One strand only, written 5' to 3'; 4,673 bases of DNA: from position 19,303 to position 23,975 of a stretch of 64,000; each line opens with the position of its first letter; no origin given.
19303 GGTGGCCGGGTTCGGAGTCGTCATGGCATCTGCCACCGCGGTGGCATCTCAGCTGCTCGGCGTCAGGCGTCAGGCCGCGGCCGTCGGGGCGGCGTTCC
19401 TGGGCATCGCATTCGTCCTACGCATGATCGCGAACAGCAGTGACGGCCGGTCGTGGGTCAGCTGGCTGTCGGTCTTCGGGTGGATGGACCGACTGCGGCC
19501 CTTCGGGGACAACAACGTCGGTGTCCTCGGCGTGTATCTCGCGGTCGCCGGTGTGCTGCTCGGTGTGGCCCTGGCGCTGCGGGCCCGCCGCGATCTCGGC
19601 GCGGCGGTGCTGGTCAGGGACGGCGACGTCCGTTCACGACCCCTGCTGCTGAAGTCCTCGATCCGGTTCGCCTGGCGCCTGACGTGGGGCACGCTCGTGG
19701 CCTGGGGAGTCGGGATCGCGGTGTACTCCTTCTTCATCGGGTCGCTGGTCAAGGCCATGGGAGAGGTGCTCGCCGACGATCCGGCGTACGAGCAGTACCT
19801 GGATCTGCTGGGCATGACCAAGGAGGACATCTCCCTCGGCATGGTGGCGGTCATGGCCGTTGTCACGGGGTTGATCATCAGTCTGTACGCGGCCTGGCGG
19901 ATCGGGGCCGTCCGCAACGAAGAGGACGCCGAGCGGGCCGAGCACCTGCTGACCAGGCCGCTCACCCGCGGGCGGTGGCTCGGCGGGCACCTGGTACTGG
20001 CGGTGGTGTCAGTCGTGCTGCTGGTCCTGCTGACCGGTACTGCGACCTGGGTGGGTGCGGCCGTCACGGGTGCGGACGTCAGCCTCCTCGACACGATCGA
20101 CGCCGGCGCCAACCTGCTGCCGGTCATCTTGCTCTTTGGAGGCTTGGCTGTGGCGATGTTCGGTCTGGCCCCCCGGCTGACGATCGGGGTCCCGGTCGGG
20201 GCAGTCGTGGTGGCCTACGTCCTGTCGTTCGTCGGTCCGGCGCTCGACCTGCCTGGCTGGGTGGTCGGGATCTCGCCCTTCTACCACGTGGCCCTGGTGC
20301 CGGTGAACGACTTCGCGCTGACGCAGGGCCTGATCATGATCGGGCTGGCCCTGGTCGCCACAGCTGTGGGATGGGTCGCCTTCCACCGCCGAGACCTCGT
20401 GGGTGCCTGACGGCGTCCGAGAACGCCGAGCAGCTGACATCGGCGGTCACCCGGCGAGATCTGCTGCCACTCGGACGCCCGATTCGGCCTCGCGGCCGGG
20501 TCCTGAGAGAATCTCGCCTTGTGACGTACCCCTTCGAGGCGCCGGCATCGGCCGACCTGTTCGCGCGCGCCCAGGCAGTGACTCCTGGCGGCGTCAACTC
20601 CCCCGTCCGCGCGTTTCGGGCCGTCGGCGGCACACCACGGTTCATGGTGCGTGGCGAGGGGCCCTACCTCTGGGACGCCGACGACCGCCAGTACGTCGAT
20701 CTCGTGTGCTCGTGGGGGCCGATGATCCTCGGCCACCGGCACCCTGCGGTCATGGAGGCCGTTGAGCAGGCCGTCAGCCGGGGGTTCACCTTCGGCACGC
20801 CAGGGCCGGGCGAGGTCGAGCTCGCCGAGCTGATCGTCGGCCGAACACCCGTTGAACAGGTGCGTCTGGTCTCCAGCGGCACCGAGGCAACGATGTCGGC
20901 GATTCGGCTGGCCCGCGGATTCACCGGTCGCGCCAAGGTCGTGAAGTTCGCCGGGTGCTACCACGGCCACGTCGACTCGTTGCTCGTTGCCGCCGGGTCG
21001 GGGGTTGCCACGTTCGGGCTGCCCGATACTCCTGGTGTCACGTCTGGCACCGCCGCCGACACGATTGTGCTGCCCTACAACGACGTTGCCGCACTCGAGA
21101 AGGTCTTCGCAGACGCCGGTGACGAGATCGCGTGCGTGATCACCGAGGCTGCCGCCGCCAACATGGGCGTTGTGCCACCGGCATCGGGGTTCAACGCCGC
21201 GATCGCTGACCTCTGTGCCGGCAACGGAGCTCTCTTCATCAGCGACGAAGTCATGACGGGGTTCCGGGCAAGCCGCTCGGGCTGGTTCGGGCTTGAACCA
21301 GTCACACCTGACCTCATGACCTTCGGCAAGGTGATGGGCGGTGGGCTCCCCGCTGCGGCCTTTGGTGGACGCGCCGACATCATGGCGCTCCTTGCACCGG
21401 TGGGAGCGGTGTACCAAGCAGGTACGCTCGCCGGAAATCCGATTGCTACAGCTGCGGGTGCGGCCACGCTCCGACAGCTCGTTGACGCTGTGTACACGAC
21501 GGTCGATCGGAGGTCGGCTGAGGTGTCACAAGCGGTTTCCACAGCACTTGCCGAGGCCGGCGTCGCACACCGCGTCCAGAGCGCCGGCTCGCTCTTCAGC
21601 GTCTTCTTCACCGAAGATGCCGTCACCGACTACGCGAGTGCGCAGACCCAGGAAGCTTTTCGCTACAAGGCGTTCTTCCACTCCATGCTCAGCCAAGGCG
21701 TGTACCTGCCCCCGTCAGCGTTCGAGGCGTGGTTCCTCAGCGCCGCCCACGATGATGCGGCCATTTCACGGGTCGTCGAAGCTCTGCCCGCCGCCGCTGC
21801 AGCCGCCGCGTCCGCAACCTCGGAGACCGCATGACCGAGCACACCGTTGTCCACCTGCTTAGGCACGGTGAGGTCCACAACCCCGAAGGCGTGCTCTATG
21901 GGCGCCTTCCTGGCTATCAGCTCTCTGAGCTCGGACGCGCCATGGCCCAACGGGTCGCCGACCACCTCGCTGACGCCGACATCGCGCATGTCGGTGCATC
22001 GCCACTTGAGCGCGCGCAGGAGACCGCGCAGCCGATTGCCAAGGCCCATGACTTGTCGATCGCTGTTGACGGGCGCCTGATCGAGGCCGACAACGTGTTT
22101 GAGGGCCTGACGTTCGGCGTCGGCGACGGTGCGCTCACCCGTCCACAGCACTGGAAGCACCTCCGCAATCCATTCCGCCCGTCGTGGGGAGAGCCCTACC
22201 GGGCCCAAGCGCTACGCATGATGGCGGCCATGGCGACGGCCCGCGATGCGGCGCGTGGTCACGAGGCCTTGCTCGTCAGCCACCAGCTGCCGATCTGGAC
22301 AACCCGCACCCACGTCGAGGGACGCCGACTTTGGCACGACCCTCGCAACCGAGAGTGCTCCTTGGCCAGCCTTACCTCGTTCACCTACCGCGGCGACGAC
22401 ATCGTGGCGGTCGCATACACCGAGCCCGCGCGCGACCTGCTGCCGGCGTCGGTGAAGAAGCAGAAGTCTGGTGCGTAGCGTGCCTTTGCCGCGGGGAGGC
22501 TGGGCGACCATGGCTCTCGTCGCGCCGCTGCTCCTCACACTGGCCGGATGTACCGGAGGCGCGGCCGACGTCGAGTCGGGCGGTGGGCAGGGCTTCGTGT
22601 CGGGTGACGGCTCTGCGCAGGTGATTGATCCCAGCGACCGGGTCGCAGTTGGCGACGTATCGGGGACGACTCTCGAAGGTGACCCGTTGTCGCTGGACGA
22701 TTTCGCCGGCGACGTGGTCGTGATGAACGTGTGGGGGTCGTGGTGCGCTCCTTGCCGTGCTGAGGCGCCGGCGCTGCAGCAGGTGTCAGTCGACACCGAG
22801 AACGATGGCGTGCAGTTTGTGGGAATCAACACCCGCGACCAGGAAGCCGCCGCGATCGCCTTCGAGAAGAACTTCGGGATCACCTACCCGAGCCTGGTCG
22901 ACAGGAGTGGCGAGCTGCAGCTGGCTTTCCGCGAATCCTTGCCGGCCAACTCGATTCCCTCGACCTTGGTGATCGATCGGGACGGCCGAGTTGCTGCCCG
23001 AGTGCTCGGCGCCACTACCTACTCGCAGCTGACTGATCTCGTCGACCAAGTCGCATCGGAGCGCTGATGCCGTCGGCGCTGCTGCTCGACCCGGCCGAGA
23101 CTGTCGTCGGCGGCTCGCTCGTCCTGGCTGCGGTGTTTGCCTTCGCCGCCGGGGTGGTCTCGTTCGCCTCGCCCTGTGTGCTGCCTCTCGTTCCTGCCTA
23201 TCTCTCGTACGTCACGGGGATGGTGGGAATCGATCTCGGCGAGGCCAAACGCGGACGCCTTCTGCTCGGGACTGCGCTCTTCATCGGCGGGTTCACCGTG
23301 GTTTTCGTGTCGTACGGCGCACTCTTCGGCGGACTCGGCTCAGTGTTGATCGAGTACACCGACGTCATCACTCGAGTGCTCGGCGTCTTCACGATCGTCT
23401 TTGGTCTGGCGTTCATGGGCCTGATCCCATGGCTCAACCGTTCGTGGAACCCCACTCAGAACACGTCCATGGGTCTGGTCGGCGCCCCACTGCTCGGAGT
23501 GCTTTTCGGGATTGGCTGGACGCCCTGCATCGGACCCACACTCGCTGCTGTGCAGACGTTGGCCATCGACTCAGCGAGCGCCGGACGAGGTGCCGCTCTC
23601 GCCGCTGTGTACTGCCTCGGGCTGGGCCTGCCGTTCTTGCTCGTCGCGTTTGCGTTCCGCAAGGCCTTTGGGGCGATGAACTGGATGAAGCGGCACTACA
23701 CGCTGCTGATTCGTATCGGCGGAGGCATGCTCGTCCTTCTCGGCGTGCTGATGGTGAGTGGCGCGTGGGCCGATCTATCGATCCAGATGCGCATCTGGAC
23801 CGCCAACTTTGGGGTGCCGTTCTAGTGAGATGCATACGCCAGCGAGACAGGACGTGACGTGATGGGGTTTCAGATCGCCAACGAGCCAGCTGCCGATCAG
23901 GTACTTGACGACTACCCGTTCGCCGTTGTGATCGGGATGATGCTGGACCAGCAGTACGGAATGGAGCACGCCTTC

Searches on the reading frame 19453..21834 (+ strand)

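Call 61: search_protein_families(library=pfam, proteins=[window:19453-21834:+], max_evalue=0.0001)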
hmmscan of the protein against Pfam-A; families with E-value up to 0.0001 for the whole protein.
window:19453-21834:+ (793 aa): 1 family
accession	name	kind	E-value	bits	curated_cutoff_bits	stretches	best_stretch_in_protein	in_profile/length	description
PF00202.27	Aminotran_3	-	4.5e-77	259.9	30.5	1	394-777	9-402/403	Aminotransferase class-III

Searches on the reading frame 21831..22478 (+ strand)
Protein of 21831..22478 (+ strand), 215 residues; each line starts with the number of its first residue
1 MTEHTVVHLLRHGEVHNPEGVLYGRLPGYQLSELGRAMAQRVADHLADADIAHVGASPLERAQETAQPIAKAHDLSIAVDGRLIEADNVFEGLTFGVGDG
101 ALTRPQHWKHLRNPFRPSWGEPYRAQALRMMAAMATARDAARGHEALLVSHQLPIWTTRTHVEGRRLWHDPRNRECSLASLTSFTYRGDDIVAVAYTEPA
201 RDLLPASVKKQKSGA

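Call 60: search_protein_families(library=pfam, proteins=[window:21831-22478:+], max_evalue=0.0001)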
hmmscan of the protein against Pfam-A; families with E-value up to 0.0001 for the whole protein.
window:21831-22478:+ (215 aa): 1 family
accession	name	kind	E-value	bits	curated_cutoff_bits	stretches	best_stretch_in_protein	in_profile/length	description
PF00300.27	His_Phos_1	-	8.8e-35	120.6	21.7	1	7-196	1-191/194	Histidine phosphatase superfamily (branch 1)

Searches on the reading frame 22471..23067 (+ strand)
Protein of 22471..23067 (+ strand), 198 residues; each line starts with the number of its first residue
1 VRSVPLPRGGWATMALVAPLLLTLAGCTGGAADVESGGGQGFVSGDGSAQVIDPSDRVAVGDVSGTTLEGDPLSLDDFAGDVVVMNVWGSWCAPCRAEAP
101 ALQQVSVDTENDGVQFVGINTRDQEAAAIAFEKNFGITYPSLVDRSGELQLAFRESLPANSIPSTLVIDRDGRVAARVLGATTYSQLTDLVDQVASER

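Call 60: search_protein_families(library=pfam, proteins=[window:22471-23067:+], max_evalue=0.0001)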
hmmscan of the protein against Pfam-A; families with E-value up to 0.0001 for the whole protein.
window:22471-23067:+ (198 aa): 4 families
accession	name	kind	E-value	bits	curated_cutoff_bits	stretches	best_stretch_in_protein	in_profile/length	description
PF08534.16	Redoxin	-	2.2e-20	73.4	26.6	1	66-182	14-136/148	Redoxin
PF00578.27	AhpC-TSA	-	6e-20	71.9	26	1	62-176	7-123/124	AhpC/TSA family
PF13905.12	Thioredoxin_8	-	1.4e-09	38.6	27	1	80-174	1-94/94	Thioredoxin-like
PF00085.26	Thioredoxin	-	2e-06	28.2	23.5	1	81-131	19-68/103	Thioredoxin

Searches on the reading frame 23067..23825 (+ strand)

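Call 30: search_protein_families(library=pfam, proteins=[window:23067-23825:+], max_evalue=0.00001)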
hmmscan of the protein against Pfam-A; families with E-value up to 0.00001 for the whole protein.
window:23067-23825:+ (252 aa): 1 family
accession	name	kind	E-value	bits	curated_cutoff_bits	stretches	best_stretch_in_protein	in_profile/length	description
PF02683.22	DsbD_TM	-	2.1e-10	40.7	27.1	1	20-210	3-199/219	Cytochrome C biogenesis protein transmembrane domain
